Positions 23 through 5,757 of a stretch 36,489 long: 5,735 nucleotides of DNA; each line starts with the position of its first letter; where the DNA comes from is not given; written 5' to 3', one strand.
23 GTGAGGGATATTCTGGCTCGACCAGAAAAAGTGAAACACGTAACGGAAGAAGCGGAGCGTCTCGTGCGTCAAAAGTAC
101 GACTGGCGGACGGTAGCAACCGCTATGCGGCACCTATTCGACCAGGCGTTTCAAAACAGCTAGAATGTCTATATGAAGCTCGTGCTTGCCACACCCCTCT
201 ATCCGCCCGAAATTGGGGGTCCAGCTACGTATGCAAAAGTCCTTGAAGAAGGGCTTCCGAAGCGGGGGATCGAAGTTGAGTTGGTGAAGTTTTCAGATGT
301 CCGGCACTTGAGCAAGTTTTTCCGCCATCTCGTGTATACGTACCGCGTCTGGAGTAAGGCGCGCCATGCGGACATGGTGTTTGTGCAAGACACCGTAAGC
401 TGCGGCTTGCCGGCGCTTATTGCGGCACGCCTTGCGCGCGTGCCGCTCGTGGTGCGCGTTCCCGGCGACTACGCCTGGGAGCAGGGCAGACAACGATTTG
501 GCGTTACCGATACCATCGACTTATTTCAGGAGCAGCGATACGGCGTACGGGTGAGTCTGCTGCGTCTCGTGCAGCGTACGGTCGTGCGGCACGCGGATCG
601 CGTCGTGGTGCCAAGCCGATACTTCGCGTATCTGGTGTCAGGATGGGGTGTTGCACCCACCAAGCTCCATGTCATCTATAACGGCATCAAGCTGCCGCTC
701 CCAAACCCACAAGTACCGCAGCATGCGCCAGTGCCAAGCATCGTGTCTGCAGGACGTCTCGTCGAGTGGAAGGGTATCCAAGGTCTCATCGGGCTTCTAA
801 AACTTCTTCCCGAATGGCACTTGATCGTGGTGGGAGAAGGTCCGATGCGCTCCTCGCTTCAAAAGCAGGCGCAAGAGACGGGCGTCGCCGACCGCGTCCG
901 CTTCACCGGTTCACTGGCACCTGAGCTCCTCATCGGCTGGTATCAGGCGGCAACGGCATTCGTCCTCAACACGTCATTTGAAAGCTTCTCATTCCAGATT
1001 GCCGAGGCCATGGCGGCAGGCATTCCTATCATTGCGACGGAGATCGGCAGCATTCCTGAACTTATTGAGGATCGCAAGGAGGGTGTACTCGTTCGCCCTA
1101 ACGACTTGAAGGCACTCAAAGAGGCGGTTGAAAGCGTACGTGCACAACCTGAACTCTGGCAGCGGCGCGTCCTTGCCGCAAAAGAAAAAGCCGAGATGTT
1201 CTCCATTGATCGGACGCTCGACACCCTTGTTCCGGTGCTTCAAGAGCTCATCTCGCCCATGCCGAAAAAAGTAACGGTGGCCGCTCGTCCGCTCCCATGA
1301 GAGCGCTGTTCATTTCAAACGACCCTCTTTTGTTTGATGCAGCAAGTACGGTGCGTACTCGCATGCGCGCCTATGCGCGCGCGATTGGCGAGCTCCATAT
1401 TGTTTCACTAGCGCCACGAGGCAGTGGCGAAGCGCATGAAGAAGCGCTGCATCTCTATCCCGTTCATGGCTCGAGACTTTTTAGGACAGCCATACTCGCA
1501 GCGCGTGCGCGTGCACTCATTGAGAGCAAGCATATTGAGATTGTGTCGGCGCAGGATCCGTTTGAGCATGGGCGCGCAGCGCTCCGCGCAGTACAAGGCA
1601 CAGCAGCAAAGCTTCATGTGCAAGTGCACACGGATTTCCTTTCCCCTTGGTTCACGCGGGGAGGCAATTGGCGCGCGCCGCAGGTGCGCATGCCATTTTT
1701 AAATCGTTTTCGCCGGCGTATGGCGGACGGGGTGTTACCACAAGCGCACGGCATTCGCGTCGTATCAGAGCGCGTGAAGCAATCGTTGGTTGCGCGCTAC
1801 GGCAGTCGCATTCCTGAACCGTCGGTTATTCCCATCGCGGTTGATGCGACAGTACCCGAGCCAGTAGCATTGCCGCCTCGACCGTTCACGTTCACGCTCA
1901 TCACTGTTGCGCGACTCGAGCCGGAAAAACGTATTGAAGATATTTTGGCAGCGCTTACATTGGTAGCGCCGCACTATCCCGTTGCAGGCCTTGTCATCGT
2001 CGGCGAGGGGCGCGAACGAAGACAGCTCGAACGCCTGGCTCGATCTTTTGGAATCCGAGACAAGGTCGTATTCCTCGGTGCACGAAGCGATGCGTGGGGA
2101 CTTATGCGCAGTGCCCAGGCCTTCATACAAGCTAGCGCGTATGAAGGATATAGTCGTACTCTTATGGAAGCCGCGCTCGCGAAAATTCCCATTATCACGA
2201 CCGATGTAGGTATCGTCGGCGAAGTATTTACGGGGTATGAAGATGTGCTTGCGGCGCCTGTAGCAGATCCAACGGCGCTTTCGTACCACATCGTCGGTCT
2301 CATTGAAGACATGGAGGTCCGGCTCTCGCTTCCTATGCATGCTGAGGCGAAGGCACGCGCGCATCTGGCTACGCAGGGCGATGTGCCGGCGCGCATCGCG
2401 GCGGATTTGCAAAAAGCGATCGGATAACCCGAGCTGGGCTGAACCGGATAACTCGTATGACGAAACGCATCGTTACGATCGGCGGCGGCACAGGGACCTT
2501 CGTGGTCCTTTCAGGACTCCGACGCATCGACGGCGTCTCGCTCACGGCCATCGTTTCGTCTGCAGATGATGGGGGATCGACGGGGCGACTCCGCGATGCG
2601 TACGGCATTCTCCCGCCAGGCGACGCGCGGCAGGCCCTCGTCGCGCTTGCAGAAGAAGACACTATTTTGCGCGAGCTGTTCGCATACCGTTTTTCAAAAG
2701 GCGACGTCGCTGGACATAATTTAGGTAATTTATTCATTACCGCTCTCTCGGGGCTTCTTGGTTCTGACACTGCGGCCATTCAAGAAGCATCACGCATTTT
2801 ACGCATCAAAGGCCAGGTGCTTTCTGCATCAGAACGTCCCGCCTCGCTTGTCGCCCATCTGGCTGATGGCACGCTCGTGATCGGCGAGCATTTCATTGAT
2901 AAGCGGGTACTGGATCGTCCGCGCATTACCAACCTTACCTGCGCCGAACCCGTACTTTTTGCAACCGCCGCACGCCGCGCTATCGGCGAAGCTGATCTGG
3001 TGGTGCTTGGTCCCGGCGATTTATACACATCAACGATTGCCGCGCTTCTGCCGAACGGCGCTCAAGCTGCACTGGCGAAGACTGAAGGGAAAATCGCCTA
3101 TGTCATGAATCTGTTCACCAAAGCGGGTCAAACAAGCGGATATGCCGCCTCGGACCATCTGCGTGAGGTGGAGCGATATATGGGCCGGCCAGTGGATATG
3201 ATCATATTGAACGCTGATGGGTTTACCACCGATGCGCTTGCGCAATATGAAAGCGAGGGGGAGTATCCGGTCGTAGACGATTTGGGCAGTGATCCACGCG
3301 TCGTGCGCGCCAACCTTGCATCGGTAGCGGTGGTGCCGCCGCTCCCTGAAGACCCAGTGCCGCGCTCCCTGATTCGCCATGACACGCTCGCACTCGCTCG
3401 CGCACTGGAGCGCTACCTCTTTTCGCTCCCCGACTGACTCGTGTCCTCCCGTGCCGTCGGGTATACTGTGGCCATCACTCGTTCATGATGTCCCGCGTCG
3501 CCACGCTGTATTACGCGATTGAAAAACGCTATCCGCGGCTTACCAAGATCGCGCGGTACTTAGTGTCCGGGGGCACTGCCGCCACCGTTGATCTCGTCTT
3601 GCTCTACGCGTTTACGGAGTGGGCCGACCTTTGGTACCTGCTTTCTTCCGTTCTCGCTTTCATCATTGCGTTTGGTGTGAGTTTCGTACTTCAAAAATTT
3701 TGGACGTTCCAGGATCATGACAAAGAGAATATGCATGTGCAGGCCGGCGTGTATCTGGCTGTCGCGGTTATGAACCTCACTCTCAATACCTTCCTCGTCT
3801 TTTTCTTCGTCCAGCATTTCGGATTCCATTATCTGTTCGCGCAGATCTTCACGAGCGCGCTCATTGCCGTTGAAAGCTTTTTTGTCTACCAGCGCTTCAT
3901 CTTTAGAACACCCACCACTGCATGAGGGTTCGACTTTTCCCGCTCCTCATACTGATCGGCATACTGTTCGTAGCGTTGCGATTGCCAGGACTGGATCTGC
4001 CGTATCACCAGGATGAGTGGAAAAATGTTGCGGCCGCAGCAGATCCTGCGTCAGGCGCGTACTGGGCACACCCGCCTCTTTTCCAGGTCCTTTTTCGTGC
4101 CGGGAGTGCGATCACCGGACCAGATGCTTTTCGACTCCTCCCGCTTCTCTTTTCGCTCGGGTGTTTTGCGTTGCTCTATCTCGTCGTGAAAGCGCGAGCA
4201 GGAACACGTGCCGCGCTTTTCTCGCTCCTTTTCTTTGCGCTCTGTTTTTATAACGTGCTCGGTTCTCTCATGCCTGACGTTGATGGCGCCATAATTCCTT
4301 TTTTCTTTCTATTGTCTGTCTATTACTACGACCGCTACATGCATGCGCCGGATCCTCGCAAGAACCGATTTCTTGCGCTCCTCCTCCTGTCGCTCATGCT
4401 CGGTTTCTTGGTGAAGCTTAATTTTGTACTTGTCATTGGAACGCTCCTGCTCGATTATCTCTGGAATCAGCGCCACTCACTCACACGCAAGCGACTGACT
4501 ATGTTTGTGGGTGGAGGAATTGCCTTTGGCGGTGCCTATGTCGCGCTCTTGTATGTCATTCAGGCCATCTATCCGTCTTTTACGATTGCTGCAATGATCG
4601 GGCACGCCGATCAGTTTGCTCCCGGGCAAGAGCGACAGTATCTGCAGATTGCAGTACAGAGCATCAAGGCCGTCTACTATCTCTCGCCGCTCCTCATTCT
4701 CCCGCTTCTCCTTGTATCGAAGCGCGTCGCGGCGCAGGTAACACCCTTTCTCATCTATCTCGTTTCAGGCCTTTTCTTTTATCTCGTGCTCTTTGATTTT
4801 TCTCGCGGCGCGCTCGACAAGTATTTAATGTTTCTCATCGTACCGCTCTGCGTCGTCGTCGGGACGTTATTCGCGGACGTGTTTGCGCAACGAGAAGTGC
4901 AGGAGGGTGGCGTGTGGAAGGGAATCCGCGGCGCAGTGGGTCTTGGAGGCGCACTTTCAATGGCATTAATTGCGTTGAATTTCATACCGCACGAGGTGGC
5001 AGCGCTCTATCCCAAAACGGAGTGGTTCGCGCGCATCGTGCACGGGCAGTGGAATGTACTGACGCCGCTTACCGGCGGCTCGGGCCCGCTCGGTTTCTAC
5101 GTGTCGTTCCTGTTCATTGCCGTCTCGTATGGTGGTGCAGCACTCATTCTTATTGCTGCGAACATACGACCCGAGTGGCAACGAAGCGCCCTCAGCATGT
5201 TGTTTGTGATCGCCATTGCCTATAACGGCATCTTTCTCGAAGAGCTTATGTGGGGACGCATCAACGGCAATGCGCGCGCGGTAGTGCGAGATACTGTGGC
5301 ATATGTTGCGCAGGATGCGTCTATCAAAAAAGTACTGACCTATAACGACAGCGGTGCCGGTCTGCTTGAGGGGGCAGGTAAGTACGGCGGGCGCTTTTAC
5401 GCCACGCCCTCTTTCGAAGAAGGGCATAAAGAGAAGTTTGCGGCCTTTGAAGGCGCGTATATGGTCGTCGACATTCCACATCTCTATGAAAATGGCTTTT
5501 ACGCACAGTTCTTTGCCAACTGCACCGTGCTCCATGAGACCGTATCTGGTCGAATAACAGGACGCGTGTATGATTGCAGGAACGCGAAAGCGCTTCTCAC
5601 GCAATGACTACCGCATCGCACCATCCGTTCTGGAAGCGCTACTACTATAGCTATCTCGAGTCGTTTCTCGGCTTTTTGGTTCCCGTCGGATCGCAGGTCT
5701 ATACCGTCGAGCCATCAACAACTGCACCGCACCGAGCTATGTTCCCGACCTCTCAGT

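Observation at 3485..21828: Multi-branch polyprenyl-phosphate-sugar glycosylation locus: 4 Dpm1/GtrB-type GT2s, 1 GtrA, 4 GT-C-like membrane domains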

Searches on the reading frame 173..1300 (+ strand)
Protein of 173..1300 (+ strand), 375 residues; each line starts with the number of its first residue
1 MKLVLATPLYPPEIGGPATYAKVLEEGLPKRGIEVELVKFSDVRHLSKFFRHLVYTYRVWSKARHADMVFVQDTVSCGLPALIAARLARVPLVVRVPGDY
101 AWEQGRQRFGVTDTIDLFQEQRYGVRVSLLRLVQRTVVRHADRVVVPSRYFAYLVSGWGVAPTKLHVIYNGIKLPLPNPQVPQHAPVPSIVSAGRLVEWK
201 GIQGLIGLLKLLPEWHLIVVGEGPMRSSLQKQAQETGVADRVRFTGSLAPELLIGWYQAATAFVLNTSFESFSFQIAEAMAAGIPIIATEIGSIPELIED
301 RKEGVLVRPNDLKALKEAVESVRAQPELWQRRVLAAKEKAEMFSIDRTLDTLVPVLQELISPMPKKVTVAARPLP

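Call 3: search_protein_families(library=pfam, proteins=[window:173-1300:+], max_evalue=0.01)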
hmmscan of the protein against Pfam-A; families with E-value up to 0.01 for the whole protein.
window:173-1300:+ (375 aa): 5 families
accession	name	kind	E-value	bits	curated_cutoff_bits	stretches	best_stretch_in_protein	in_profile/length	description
PF00534.26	Glycos_transf_1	-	1.4e-33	116.3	26.4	1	189-336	17-169/172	Glycosyl transferases group 1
PF13692.12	Glyco_trans_1_4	-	3.6e-30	105.5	27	1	188-321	2-138/142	Glycosyl transferases group 1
PF13439.12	Glyco_transf_4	-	2.5e-15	57.4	28.5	1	14-173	1-167/170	Glycosyltransferase Family 4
PF13579.12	Glyco_trans_4_4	-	1.2e-14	55.4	29.7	1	42-171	56-158/158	Glycosyl transferase 4-like domain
PF13524.12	Glyco_trans_1_2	-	1.7e-07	31.7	25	1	209-339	9-128/144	Glycosyl transferase-like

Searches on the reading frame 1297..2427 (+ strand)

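Call 3: search_protein_families(library=pfam, proteins=[window:1297-2427:+], max_evalue=0.01)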
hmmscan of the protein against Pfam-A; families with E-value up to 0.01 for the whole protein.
window:1297-2427:+ (376 aa): 4 families
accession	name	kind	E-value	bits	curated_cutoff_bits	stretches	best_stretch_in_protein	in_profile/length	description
PF00534.26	Glycos_transf_1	-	1.4e-26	93.5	26.4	1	200-342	17-162/172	Glycosyl transferases group 1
PF13692.12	Glyco_trans_1_4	-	9.1e-23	81.5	27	1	200-338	3-142/142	Glycosyl transferases group 1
PF13439.12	Glyco_transf_4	-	1.2e-11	45.4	28.5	1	18-184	7-168/170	Glycosyltransferase Family 4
PF20706.3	GT4-conflict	-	0.0041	16.6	26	1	146-303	143-312/385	Family 4 Glycosyltransferase in conflict systems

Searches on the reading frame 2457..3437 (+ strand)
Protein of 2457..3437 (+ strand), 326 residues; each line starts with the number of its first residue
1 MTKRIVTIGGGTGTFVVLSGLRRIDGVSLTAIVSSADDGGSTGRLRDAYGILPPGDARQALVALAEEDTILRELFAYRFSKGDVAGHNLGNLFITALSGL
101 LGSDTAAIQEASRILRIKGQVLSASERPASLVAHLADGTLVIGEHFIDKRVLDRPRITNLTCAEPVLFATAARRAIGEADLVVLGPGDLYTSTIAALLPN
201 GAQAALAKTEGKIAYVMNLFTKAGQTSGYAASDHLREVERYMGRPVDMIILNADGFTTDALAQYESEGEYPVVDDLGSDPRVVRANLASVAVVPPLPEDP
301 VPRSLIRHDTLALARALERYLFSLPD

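Call 3: search_protein_families(library=pfam, proteins=[window:2457-3437:+], max_evalue=0.01)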
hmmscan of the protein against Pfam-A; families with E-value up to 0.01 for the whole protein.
window:2457-3437:+ (326 aa): 1 family
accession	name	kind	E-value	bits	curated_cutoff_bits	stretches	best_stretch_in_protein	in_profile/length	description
PF01933.23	CofD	-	3.2e-75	253.5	30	1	5-276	1-274/290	2-phospho-L-lactate transferase CofD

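Call 61: search_protein_families(library=ncbifam, proteins=[window:2457-3437:+], max_evalue=0.001)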
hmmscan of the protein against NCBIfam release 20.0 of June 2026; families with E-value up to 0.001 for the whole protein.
window:2457-3437:+ (326 aa): 3 families
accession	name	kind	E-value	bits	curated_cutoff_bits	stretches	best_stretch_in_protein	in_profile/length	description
TIGR01826.1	CofD_related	subfamily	4.4e-80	269.4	196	1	5-319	1-307/310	uridine diphosphate-N-acetylglucosamine-binding protein YvcK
TIGR04357.1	CofD_rel_GAK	hypoth_equivalog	2.6e-21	76.4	340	2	84-241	133-300/368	GAK system CofD-like protein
TIGR01819.1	F420_cofD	equivalog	4.6e-05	22.5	257.45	0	6-38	2-35/301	2-phospho-L-lactate transferase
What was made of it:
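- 2457..3437 (+): YvcK-type (CofD-like) UDP-GlcNAc-binding protein. Whether it belongs to the pathway is uncertain. TIGR01826 scores 269 bits against a cutoff of 196 (call 61).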

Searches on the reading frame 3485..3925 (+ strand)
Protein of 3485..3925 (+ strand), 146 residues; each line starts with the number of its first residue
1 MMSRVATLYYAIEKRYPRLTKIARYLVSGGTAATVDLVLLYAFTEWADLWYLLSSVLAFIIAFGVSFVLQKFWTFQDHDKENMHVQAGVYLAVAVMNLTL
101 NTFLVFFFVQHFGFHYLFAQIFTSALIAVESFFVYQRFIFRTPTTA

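Call 3: search_protein_families(library=pfam, proteins=[window:3485-3925:+], max_evalue=0.01)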
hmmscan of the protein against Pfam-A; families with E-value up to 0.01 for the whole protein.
window:3485-3925:+ (146 aa): 1 family
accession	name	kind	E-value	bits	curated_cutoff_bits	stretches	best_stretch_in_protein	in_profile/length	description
PF04138.20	GtrA_DPMS_TM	-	2e-22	80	26.1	1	24-140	1-117/117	GtrA/DPMS, transmembrane domain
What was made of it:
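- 3485..3925 (+): GtrA-family small membrane protein, the presumed flippase for polyprenyl-phosphate sugars. Its stop overlaps the start of GTC1. PF04138 at E 2e-22, covering profile positions 1-117 of 117 (call 3).
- On Three-component (GtrA/GtrB/GT-C) extracytoplasmic glycosylation system: 3485-3925 matches PF04138 at E 2e-22 over the full model (call 3).
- Checked: 3485-3925 matches PF04138 at E 2e-22 over the whole model (call 3).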

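Call 6: search_protein_families(library=ncbifam, proteins=[window:3485-3925:+], max_evalue=0.01)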
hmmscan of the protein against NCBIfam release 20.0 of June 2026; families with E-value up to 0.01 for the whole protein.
window:3485-3925:+ (146 aa): 1 family
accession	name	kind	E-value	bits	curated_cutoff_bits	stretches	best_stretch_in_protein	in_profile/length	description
NF041554.1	SA1362_fam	subfamily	0.0075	16.4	42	0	117-144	27-54/70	SA1362 family protein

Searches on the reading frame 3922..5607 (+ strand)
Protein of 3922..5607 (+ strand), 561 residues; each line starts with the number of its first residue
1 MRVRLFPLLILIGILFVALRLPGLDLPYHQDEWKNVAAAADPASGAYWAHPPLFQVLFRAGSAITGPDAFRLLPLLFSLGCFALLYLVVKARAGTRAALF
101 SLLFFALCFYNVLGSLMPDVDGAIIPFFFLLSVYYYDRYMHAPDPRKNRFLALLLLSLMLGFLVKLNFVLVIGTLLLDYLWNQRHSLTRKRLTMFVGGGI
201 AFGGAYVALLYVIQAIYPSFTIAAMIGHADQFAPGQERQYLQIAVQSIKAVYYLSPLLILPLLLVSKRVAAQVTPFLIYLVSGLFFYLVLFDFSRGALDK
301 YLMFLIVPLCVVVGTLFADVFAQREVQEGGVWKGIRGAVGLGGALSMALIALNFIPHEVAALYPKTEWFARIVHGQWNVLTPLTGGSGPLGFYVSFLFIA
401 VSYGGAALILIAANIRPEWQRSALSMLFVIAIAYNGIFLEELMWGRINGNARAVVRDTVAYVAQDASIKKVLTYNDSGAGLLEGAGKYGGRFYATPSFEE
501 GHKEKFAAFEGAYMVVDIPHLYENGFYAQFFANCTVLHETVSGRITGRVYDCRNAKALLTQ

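Call 3: search_protein_families(library=pfam, proteins=[window:3922-5607:+], max_evalue=0.01)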
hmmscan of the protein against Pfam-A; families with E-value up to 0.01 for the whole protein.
window:3922-5607:+ (561 aa): 1 family
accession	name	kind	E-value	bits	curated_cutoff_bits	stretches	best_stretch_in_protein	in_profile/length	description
PF13231.12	PMT_2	-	3.2e-09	37.6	26.1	1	50-200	2-149/160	Dolichyl-phosphate-mannose-protein mannosyltransferase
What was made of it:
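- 3922..5607 (+): GTC1: a PMT_2/GT39-like GT-C transferase of 561 aa. PMT_2 scores 37.6 bits against 26.1 (call 3).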

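Call 6: search_protein_families(library=ncbifam, proteins=[window:3922-5607:+], max_evalue=0.01)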
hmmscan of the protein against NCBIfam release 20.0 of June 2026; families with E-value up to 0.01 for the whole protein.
window:3922-5607:+ (561 aa): 1 family
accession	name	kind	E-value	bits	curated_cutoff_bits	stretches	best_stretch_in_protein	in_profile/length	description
NF009784.2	PRK13279.1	equivalog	0.0081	14.8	567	0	259-371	274-384/539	lipid IV(A) 4-amino-4-deoxy-L-arabinosyltransferase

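Call 13: search_solved_structures(query=window:3922-5607:+, max_evalue=1)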
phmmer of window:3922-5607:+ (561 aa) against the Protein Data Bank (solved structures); distinct sequences matched with E-value up to 1: 0.

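Call 46: find_homologous_proteins(query=window:3922-5607:+)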
Query window:3922-5607:+ (561 aa): 371 proteins with E <= 0.001 among 8000 candidates; the best 120 are listed.
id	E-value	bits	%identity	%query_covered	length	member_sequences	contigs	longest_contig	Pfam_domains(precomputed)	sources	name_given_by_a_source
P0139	0.0e+0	1247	100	100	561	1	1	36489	PF13231.13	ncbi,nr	ncbi:MAG TPA: glycosyltransferase family 39 protein [Candidatus Paceibacterota bacterium]|nr:glycosy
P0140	1.1e-249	848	67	96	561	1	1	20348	PF13231.13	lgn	-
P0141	4.8e-230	783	63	96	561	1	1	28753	PF13231.13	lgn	-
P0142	9.6e-189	647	54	97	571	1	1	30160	PF13231.13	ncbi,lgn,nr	ncbi:MAG: hypothetical protein JWO00_433 [Candidatus Parcubacteria bacterium]|nr:hypothetical protei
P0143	1.8e-188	646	55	96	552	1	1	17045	PF13231.13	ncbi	-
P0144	5.7e-185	634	54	98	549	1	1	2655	PF13231.13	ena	-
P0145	1.5e-184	633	51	100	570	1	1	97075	-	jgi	jgi:hypothetical protein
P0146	1.2e-182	627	52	97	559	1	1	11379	PF13231.13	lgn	-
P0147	1.5e-182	626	51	100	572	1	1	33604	-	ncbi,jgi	-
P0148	2.0e-182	626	53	98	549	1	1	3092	-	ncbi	-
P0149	2.7e-181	622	53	95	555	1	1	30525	PF14897.13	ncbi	-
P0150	1.2e-180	620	53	100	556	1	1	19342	PF13231.13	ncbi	-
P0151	1.3e-180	620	50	99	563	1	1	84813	PF13231.13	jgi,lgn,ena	-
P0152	1.4e-179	617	50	99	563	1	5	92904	PF13231.13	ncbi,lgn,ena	ncbi:MAG: glycosyltransferase family 39 protein [Patescibacteria group bacterium]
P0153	4.4e-179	615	51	96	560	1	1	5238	PF13231.13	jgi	-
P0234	2.2e-146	507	48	97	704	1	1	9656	PF04138.21,PF13231.13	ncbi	-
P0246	1.5e-143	498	47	95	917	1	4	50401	PF00534.27,PF13692.13,PF13231.13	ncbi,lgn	-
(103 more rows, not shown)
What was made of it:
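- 3922..5607 (+): There are 371 homologs, several named 'glycosyltransferase family 39 protein' by their source (call 46).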

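Call 60: search_protein_families(library=pfam, proteins=[P0234, P0246], max_evalue=0.001)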
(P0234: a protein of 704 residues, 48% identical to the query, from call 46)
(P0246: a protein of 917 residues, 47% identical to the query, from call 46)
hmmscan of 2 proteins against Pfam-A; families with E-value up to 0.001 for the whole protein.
P0234 (704 aa): 2 families
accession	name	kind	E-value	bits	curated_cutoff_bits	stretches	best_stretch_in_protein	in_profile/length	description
PF04138.20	GtrA_DPMS_TM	-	7.3e-24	84.7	26.1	1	24-140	1-117/117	GtrA/DPMS, transmembrane domain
PF13231.12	PMT_2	-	6.3e-06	26.9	26.1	1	204-359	2-155/160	Dolichyl-phosphate-mannose-protein mannosyltransferase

P0246 (917 aa): 4 families
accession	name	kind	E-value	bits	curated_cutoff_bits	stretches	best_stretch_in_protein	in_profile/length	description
PF13231.12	PMT_2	-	3.3e-11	44.1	26.1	1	414-565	2-151/160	Dolichyl-phosphate-mannose-protein mannosyltransferase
PF13692.12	Glyco_trans_1_4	-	7.8e-11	42.9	27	1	168-310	2-139/142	Glycosyl transferases group 1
PF00534.26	Glycos_transf_1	-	1.3e-10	41.6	26.4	1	163-326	11-171/172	Glycosyl transferases group 1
PF13524.12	Glyco_trans_1_2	-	0.00011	22.6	25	1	190-340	7-141/144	Glycosyl transferase-like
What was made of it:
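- GtrA–PMT_2 in the GTC1 family (calls 46, 60).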
